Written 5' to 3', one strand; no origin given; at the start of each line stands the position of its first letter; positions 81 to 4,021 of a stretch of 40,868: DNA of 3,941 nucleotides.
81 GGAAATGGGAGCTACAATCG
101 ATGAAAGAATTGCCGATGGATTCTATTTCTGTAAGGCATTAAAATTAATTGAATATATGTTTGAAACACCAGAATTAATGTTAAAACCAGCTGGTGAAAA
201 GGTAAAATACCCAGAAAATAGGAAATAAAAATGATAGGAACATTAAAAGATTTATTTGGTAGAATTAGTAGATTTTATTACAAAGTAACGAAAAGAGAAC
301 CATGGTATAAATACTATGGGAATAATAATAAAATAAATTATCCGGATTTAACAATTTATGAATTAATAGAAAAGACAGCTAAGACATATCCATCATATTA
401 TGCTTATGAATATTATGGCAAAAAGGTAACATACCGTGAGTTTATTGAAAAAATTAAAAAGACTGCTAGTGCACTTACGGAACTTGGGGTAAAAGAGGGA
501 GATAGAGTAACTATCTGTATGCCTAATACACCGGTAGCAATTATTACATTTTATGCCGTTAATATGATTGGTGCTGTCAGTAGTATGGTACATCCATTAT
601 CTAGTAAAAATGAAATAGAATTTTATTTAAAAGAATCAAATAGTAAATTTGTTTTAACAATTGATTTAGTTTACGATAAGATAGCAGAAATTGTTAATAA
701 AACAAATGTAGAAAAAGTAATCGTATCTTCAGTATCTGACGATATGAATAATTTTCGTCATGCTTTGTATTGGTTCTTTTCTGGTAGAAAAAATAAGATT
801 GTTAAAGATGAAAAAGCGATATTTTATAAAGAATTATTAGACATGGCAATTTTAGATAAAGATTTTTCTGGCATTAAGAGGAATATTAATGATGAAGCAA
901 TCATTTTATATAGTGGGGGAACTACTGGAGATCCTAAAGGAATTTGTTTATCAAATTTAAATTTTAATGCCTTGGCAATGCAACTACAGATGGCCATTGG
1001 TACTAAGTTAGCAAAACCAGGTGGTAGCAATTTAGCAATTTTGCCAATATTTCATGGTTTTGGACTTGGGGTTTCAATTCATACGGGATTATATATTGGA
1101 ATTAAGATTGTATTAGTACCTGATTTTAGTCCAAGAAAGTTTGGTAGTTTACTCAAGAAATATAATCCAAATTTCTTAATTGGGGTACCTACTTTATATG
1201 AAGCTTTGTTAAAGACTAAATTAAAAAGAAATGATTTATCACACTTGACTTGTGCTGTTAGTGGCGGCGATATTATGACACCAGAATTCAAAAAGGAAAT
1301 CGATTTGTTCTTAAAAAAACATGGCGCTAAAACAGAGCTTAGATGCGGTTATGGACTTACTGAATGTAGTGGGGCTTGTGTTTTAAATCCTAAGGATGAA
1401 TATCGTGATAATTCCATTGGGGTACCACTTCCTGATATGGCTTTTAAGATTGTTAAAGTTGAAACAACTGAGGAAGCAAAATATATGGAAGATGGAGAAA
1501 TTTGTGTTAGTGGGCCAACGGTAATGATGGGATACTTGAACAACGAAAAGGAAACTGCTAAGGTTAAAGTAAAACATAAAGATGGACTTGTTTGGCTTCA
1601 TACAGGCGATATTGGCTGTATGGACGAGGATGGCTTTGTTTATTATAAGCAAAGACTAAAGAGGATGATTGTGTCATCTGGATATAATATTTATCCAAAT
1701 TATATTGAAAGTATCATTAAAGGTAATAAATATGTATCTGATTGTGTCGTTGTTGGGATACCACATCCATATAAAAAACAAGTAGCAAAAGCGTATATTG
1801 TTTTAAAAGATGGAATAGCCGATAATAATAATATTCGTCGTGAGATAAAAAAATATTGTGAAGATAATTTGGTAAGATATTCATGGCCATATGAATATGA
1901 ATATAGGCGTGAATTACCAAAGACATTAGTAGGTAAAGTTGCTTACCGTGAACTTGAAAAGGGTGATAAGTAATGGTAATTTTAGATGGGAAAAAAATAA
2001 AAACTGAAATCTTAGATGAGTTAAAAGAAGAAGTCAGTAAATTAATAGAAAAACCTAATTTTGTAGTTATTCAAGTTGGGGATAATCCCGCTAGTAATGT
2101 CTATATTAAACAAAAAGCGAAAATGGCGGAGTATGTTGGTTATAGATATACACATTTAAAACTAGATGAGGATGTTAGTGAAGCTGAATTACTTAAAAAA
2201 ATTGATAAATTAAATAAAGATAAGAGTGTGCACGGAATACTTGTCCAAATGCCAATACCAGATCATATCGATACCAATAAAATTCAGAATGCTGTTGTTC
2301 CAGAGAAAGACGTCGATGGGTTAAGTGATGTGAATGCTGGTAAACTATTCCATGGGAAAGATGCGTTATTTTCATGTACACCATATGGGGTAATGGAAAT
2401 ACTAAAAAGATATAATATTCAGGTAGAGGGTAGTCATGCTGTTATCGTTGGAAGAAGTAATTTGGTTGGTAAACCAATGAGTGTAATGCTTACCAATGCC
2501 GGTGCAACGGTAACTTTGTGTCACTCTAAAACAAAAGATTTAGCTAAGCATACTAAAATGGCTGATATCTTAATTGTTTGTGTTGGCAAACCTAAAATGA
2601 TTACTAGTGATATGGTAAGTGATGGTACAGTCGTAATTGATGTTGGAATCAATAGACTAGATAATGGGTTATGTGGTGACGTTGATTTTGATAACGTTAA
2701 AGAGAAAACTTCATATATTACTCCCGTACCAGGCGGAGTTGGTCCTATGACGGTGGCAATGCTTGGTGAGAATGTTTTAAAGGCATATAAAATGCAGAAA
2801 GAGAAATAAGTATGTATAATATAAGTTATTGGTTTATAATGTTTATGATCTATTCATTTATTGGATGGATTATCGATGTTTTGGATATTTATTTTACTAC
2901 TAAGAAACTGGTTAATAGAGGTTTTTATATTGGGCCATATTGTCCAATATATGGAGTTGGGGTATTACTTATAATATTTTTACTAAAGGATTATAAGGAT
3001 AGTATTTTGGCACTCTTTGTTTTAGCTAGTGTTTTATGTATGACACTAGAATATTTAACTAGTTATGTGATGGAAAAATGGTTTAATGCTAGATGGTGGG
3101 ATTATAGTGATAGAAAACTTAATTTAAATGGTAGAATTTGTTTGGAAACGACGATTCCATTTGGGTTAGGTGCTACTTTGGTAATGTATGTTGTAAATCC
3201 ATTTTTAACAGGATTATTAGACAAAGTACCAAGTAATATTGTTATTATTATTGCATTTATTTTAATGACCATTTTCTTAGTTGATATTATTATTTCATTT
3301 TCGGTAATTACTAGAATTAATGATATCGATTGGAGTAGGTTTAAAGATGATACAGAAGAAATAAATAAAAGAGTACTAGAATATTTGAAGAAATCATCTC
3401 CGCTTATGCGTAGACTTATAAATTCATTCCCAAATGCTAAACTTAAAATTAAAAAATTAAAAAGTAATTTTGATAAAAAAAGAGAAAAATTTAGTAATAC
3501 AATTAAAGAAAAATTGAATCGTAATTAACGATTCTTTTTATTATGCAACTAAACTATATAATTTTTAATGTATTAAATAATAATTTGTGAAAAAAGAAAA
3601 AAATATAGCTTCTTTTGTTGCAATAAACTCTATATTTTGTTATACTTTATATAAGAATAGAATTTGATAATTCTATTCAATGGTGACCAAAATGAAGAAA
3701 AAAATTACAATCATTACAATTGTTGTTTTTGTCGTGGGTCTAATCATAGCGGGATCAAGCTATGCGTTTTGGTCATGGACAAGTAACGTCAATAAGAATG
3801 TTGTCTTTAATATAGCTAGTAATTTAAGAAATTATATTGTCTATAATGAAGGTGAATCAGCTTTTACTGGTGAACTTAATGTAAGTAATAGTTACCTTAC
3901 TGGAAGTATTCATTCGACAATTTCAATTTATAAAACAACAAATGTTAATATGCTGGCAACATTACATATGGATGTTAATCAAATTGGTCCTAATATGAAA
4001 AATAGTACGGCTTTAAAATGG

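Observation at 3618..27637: Two giant surface-protein genes share conserved ends around unrelated middles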

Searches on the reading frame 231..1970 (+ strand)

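Call 8: search_protein_families(library=pfam, proteins=[window:231-1970:+])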
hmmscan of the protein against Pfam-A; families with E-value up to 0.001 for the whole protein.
window:231-1970:+ (580 aa): 2 families
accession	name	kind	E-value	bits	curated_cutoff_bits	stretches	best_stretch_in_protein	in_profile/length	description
PF00501.34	AMP-binding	-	1.4e-75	254.9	29.9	1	47-436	2-384/384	AMP-binding enzyme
PF13193.12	AMP-binding_C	-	4.1e-14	53.7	24.5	1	492-569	2-76/76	AMP-binding enzyme C-terminal domain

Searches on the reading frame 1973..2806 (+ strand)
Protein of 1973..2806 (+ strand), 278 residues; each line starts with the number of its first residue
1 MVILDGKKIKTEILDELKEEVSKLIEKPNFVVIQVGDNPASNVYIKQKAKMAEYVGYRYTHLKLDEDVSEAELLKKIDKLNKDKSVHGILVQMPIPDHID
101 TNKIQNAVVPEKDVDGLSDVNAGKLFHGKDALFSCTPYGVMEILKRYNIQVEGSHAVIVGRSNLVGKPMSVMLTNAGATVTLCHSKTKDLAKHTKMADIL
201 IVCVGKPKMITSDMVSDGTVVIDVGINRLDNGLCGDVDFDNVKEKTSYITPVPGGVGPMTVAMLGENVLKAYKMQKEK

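Call 8: search_protein_families(library=pfam, proteins=[window:1973-2806:+])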
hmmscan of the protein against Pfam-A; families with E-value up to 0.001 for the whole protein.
window:1973-2806:+ (278 aa): 2 families
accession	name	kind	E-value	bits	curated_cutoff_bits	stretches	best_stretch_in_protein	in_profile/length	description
PF02882.25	THF_DHG_CYH_C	-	4.7e-70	234.5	27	1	119-275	2-159/160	Tetrahydrofolate dehydrogenase/cyclohydrolase, NAD(P)-binding domain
PF00763.28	THF_DHG_CYH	-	8.1e-39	132.9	32.8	1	4-115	1-115/115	Tetrahydrofolate dehydrogenase/cyclohydrolase, catalytic domain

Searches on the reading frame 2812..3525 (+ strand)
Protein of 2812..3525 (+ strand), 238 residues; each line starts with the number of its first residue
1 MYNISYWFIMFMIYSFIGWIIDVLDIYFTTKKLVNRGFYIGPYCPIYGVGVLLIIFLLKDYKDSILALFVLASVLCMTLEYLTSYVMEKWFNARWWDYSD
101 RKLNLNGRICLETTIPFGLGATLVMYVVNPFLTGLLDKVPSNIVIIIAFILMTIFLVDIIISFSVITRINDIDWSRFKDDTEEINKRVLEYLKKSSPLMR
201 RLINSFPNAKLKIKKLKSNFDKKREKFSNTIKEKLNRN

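Call 8: search_protein_families(library=pfam, proteins=[window:2812-3525:+])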
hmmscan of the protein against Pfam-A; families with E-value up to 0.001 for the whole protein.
window:2812-3525:+ (238 aa): 1 family
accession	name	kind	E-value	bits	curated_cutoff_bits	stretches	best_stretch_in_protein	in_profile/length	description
PF06541.16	ABC_trans_CmpB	-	4.8e-50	170.1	25.9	1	9-163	1-151/151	Putative ABC-transporter type IV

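Call 39: find_encoding_contigs(protein=window:2812-3525:+, flank=10000, max_places=6)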
Protein window:2812-3525:+ (238 aa): 9 contigs read that carry it; 6 places shown.
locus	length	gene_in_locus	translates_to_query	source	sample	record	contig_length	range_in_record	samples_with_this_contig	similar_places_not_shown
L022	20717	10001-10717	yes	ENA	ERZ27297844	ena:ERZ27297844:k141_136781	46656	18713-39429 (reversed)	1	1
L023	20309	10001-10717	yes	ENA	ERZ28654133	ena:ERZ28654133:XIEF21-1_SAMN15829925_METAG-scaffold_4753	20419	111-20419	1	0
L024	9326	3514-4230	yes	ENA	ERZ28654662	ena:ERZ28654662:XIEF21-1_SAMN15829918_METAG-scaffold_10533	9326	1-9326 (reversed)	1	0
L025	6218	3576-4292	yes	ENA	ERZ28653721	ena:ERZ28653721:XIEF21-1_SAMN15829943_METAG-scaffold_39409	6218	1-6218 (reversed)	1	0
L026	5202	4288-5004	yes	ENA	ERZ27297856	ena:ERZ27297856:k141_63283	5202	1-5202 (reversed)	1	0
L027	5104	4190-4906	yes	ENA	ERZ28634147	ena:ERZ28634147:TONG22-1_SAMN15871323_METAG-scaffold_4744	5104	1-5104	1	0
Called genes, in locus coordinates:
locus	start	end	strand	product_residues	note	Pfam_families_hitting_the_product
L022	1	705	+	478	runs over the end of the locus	-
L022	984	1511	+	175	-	PF02498:Bro-N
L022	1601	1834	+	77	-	-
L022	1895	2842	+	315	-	PF01933:CofD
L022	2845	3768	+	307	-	PF10298:WhiA_N, PF14527:LAGLIDADG_WhiA, PF02650:HTH_WhiA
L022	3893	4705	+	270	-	PF02498:Bro-N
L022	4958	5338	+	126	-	-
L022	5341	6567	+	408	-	PF00579:tRNA-synt_1b, PF22421:SYY_C-terminal, PF01479:S4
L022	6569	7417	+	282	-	PF00198:2-oxoacid_dh (faint)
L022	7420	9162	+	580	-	PF00501:AMP-binding, PF13193:AMP-binding_C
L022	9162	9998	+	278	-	PF00763:THF_DHG_CYH, PF02882:THF_DHG_CYH_C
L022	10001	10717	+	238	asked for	PF06541:ABC_trans_CmpB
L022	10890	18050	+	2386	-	PF09479:Flg_new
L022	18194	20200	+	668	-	PF00270:DEAD (faint), PF00580:UvrD-helicase, PF02562:PhoH (faint), PF13245:AAA_19 (faint), PF01443:Viral_helicase1 (weak), PF13361:UvrD_C, PF13538:UvrD_C_2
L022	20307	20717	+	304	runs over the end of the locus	PF17761:DUF1016_N, PF13588:HSDR_N_2 (faint), PF06250:YhcG_C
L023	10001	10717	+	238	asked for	PF06541:ABC_trans_CmpB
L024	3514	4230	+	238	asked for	PF06541:ABC_trans_CmpB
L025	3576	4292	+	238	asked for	PF06541:ABC_trans_CmpB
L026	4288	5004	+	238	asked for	PF06541:ABC_trans_CmpB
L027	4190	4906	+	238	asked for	PF06541:ABC_trans_CmpB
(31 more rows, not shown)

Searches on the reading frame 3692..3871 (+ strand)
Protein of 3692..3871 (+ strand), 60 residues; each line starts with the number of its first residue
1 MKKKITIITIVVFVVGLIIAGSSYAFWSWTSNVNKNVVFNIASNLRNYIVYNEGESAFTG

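Call 49: search_protein_families(library=ncbifam, proteins=[window:3692-3871:+], max_evalue=10)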
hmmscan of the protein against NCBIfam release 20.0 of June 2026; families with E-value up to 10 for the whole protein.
seq(60 aa): 2 families
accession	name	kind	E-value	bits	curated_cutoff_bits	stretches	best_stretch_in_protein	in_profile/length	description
NF038235.1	retron_Ec48_2TM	equivalog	0.018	14.6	65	1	2-55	59-107/219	retron Ec48 family effector membrane protein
TIGR02184.2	Myco_arth_vir_N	domain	1.8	8.7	25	1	2-20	6-23/33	MspA/MspB/MIB-like signal-anchor domain-contatining protein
